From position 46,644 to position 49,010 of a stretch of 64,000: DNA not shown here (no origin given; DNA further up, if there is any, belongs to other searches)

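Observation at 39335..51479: Mo-hydroxylase, then SDR, then hydantoinase/carboxylase-family pair, then SDR: an ethylbenzene-pathway-like (Ebd-Ped-Apc) gene logic in a lower-GC inserted module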

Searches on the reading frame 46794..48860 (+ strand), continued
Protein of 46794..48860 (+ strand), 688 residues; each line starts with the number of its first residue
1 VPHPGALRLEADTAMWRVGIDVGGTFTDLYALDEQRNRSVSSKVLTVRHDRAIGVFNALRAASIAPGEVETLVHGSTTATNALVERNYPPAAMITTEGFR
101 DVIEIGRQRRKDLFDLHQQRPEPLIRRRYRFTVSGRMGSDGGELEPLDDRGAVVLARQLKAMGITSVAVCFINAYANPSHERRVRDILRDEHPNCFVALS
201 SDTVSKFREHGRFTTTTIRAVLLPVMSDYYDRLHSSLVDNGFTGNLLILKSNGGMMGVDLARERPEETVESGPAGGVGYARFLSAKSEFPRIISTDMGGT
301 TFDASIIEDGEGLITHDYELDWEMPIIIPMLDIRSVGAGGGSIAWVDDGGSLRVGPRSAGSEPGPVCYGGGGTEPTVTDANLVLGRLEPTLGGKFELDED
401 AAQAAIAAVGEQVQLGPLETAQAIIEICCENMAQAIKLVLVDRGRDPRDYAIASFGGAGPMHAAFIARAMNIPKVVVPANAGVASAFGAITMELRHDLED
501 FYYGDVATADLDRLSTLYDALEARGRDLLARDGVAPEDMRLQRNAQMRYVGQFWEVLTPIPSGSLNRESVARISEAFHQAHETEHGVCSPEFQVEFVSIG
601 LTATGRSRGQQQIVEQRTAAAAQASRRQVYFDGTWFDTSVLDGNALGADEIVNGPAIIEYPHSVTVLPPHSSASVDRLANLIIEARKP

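Call 65: find_encoding_contigs(protein=P0142, flank=10000, max_places=1)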
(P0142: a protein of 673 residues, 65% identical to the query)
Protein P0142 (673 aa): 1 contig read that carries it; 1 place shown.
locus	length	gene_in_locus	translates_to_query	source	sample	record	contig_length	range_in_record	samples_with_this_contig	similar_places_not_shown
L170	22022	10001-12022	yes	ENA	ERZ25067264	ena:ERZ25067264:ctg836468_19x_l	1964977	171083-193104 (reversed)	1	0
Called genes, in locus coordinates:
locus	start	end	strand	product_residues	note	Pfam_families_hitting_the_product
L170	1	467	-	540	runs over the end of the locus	PF00939:Na_sulph_symp, PF03600:CitMHS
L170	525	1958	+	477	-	PF00481:PP2C (weak), PF13672:PP2C_2, PF07228:SpoIIE (weak), PF03781:FGE-sulfatase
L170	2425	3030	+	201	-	-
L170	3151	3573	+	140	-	PF04828:GFA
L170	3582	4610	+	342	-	PF01212:Beta_elim_lyase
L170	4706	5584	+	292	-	PF00941:FAD_binding_5, PF03450:CO_deh_flav_C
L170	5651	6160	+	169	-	PF00111:Fer2 (weak), PF01799:Fer2_2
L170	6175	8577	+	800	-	PF01315:Ald_Xan_dh_C, PF02738:MoCoBD_1, PF20256:MoCoBD_2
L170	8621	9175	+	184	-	PF06240:COXG, PF10604:Polyketide_cyc2, PF03364:Polyketide_cyc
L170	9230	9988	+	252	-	PF00106:adh_short, PF08659:KR, PF23441:SDR (weak), PF01370:Epimerase (weak), PF13561:adh_short_C2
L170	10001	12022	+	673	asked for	PF05378:Hydant_A_N, PF01968:Hydantoinase_A, PF19278:Hydant_A_C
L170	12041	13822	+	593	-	PF02538:Hydantoinase_B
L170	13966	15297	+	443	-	PF16952:Gln-synt_N_2, PF00120:Gln-synt_C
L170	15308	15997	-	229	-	PF00857:Isochorismatase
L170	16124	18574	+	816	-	PF01266:DAO, PF01494:FAD_binding_3 (faint), PF07992:Pyr_redox_2 (faint), PF13450:NAD_binding_8 (faint), PF16350:FAO_M, PF01571:GCV_T, PF08669:GCV_T_C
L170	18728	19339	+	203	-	PF06295:ZapG-like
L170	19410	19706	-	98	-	PF07386:DUF1499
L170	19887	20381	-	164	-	PF02293:AmiS_UreI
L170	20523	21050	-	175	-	PF00149:Metallophos (faint), PF12850:Metallophos_2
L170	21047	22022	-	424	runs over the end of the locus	PF07690:MFS_1, PF13000:Acatn, PF07690:MFS_1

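Call 83: search_protein_families(library=ncbifam, proteins=[L137:13896-16271:+, L168:11757-14252:+, L170:6175-8577:+, L168:14333-15682:+, L168:15714-16877:+, L170:15308-15997:-, L170:13966-15297:+, L168:8938-9555:+], max_evalue=1e-10)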
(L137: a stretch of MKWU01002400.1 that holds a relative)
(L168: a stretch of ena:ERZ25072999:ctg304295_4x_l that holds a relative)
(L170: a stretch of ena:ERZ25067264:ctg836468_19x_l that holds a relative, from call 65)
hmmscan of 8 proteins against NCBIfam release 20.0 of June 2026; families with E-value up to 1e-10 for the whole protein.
L137:13896-16271:+ (791 aa): 22 families
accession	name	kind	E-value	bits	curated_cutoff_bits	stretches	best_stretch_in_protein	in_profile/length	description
TIGR01591.1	Fdh-alpha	equivalog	2.1e-76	257.4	666.25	2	9-249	3-239/672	formate dehydrogenase subunit alpha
NF012032.0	PRK15488.1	equivalog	4.3e-75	253.2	694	2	3-250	42-283/759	thiosulfate reductase PhsA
TIGR03479.1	DMSO_red_II_alp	subfamily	4.4e-75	253.4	984.75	1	43-403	105-467/913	molybdopterin-dependent oxidoreductase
TIGR02166.1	dmsA_ynfE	subfamily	3.5e-70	237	777.7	2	11-248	51-299/794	DMSO/selenate family reductase complex A subunit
NF047855.1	AssmNtatRedNasC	equivalog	1.8e-46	158.7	1100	2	28-251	47-266/708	assimilatory nitrate reductase catalytic subunit NasC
NF041885.1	selenate_YnfE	exception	5.5e-44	150.2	1675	2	5-248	49-306/805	selenate/tellurate reductase subunit YnfE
NF041884.1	selenate_YnfF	exception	5.1e-42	143.7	1650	1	12-248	54-299/798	selenate/tellurate reductase subunit YnfF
NF011566.1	PRK14990.1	exception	2.8e-40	138.1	1600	2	12-248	67-319/814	dimethylsulfoxide reductase subunit A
NF042978.1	EthbenzDh_ebdA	equivalog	4.2e-39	134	2000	1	42-401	126-479/977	ethylbenzene dehydrogenase subunit alpha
TIGR01553.1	formate-DH-alph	equivalog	1.6e-37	128.8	814.2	1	8-401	48-440/1009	formate dehydrogenase-N subunit alpha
NF041714.1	arsenate_red_ArrA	equivalog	2.7e-36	125.1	1600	2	8-250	54-298/848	arsenate respiratory reductase molybdopterin-containing subunit ArrA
TIGR00509.1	bisC_fam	subfamily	2.7e-36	125.1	1017.55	1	450-567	404-519/772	molybdopterin guanine dinucleotide-containing S/N-oxide reductase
TIGR01706.1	NAPA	equivalog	2.3e-33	115.5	930.55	1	8-400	46-405/830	periplasmic nitrate reductase subunit alpha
NF041513.1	formate_DH_Act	exception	1.1e-30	106.2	1400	1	5-402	43-470/1067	formate dehydrogenase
NF041783.2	mnquin_red_QrcB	equivalog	1.4e-28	99.5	440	1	4-236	52-280/695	menaquinone reductase molybdopterin-binding-like subunit QrcB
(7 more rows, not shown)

L168:11757-14252:+ (831 aa): 13 families
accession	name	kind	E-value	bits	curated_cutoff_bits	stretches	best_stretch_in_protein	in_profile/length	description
NF040766.1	CODH_aero_grp5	exception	3.8e-150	501.6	950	1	23-817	5-784/785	aerobic carbon-monoxide dehydrogenase large subunit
NF041018.1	glyceraldDH_alpha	equivalog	2e-148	496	790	1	22-812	2-738/741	glyceraldehyde dehydrogenase subunit alpha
TIGR02416.1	CO_dehy_Mo_lg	equivalog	2.3e-134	449.3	991.15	1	31-814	1-767/770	aerobic carbon-monoxide dehydrogenase large subunit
TIGR03194.1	4hydrxCoA_A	equivalog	1.4e-105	354.3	994.55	1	30-816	4-744/746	4-hydroxybenzoyl-CoA reductase subunit alpha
TIGR03196.1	pucD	equivalog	6.5e-98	329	783.65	1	23-814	3-754/763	xanthine dehydrogenase subunit D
NF043082.1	XdhA_XDHase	equivalog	2.3e-93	313.7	780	2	23-605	1-569/758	xanthine dehydrogenase subunit XdhA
NF007426.0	PRK09970.1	equivalog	5e-92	309.2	916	1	21-819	4-756/761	xanthine dehydrogenase molybdenum-binding subunit XdhA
NF045668.1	pterin_aldehy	equivalog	1.9e-72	244.7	1100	2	28-581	180-718/905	molybdopterin-dependent aldehyde oxidoreductase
TIGR03311.1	Se_dep_XDH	equivalog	3.6e-64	217.2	830.45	1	22-429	161-555/848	selenium-dependent xanthine dehydrogenase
TIGR03313.1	Se_sel_red_Mo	hypoth_equivalog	2.2e-59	201.1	1101.9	3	17-159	162-306/951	molybdopterin-dependent oxidoreductase Mo/Fe-S-binding subunit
TIGR02965.1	xanthine_xdhB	equivalog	1.2e-50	172.6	849.5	1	28-764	6-695/758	xanthine dehydrogenase molybdopterin binding subunit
NF041671.1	peri_hyde_PaoC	equivalog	3.2e-49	168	1180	1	14-606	9-554/735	aldehyde oxidoreductase molybdenum-binding subunit PaoC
TIGR02969.1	mam_aldehyde_ox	subfamily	2.1e-25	88.5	1912.3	1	23-412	576-948/1330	aldehyde oxidase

L170:6175-8577:+ (800 aa): 13 families
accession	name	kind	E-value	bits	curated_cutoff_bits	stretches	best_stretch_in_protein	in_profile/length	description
NF041018.1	glyceraldDH_alpha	equivalog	7e-151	504.1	790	1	12-792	2-741/741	glyceraldehyde dehydrogenase subunit alpha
TIGR02416.1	CO_dehy_Mo_lg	equivalog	2.6e-150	502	991.15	1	21-793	1-769/770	aerobic carbon-monoxide dehydrogenase large subunit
NF040766.1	CODH_aero_grp5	exception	2.2e-140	469.3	950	1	12-793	4-783/785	aerobic carbon-monoxide dehydrogenase large subunit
NF043082.1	XdhA_XDHase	equivalog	1.6e-99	334.1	780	1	13-799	1-756/758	xanthine dehydrogenase subunit XdhA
TIGR03194.1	4hydrxCoA_A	equivalog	1.8e-96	324.2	994.55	1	24-794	8-745/746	4-hydroxybenzoyl-CoA reductase subunit alpha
NF007426.0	PRK09970.1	equivalog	1.8e-91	307.4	916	1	10-798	3-758/761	xanthine dehydrogenase molybdenum-binding subunit XdhA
TIGR03196.1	pucD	equivalog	1.7e-82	278.1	783.65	1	20-790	10-753/763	xanthine dehydrogenase subunit D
NF045668.1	pterin_aldehy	equivalog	5.8e-79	266.2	1100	1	8-795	170-904/905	molybdopterin-dependent aldehyde oxidoreductase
TIGR03311.1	Se_dep_XDH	equivalog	2.3e-66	224.5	830.45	1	8-586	157-685/848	selenium-dependent xanthine dehydrogenase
TIGR02965.1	xanthine_xdhB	equivalog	2.4e-65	221.1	849.5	1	19-756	7-712/758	xanthine dehydrogenase molybdopterin binding subunit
NF041671.1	peri_hyde_PaoC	equivalog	1.8e-58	198.6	1180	1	2-797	7-733/735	aldehyde oxidoreductase molybdenum-binding subunit PaoC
TIGR03313.1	Se_sel_red_Mo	hypoth_equivalog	6.5e-47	159.8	1101.9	2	189-795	364-949/951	molybdopterin-dependent oxidoreductase Mo/Fe-S-binding subunit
TIGR02969.1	mam_aldehyde_ox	subfamily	1.4e-36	125.4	1912.3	1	27-763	590-1269/1330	aldehyde oxidase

L168:14333-15682:+ (449 aa): 69 families (the best 25 are shown)
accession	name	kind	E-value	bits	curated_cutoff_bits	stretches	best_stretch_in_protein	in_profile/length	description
NF004767.0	PRK06105.1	subfamily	6.4e-176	585.4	517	1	3-442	15-455/460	aminotransferase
NF005684.0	PRK07482.1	subfamily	1.5e-142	475.5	687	1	14-440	31-458/464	hypothetical protein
NF005682.0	PRK07480.1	subfamily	1.2e-137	459.4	510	1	3-441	20-456/459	aminotransferase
NF005447.0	PRK07036.1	equivalog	5.1e-135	450.8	618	1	3-440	20-458/468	aminotransferase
NF005683.0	PRK07481.1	subfamily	4.8e-120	401.6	575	1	9-437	22-450/453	hypothetical protein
NF005102.0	PRK06541.1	equivalog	1.5e-115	386.4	574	1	14-437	33-456/460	aspartate aminotransferase family protein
NF004625.0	PRK05965.1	subfamily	1.8e-110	369.8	729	1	2-442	12-453/460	hypothetical protein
NF005812.0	PRK07678.1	subfamily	1.3e-105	353.7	488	1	13-436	27-449/451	aminotransferase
NF052567.1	OmAmTferAptACaul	equivalog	7.8e-102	341.2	500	1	19-435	22-429/431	omega-aminotransferase AptA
NF009068.0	PRK12403.1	equivalog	3.4e-97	326.1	817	1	17-440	38-456/460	aspartate aminotransferase family protein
NF005685.0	PRK07483.1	equivalog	8.3e-97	324.8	485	1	18-440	15-441/444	aspartate aminotransferase family protein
TIGR00508.1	bioA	equivalog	1.4e-93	313.8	405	1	7-433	4-417/419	adenosylmethionine--8-amino-7-oxononanoate transaminase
NF004718.0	PRK06062.1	subfamily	3e-91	306.2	472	1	6-436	29-448/454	hypothetical protein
NF005375.0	PRK06917.1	equivalog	3.2e-89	299.7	535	1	18-441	17-443/448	aspartate aminotransferase family protein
NF004426.0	PRK05769.1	equivalog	1.5e-79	267.9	552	1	15-436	36-439/441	acetyl ornithine aminotransferase family protein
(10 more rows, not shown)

L168:15714-16877:+ (387 aa): 3 families
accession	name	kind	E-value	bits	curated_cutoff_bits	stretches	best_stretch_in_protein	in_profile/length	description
TIGR00518.1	alaDH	equivalog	6.8e-146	485.9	391.85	1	1-369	1-368/370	alanine dehydrogenase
NF006942.0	PRK09424.1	equivalog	1.2e-45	156.2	383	2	1-199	1-196/510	Re/Si-specific NAD(P)(+) transhydrogenase subunit alpha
TIGR00561.1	pntA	equivalog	9.4e-38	130.1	444.4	2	2-199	1-195/511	Re/Si-specific NAD(P)(+) transhydrogenase subunit alpha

L170:15308-15997:- (229 aa): 3 families
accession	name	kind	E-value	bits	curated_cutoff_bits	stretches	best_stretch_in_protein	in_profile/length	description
NF050097.1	BiurAmidohydBiuH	equivalog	5.9e-19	68.4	370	1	118-206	113-201/221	biuret amidohydrolase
TIGR03614.1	RutB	equivalog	3.7e-17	62.7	377.95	1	112-197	107-192/226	pyrimidine utilization protein B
NF008517.0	PRK11440.1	equivalog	1.6e-12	47.7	195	1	125-220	90-186/188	hydrolase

L170:13966-15297:+ (443 aa): 4 families
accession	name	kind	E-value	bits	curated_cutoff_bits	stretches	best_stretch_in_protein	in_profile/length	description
NF045547.1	GGputSyn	equivalog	5.9e-83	279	650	1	5-429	10-432/438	gamma-glutamylputrescine synthetase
TIGR00653.1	GlnA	equivalog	1.4e-56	192.2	429.15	1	160-428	187-449/462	type I glutamate--ammonia ligase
TIGR03105.1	gln_synth_III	equivalog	2.7e-47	161.3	469.6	1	12-426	13-420/435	type III glutamate--ammonia ligase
NF007006.0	PRK09469.1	equivalog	7.4e-27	94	845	1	157-425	190-452/469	glutamate--ammonia ligase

L168:8938-9555:+ (205 aa): 1 family
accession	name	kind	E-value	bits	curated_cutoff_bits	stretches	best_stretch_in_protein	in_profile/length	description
NF007408.0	PRK09943.1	equivalog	2e-20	73.1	211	1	23-203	6-183/185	HTH-type transcriptional regulator PuuR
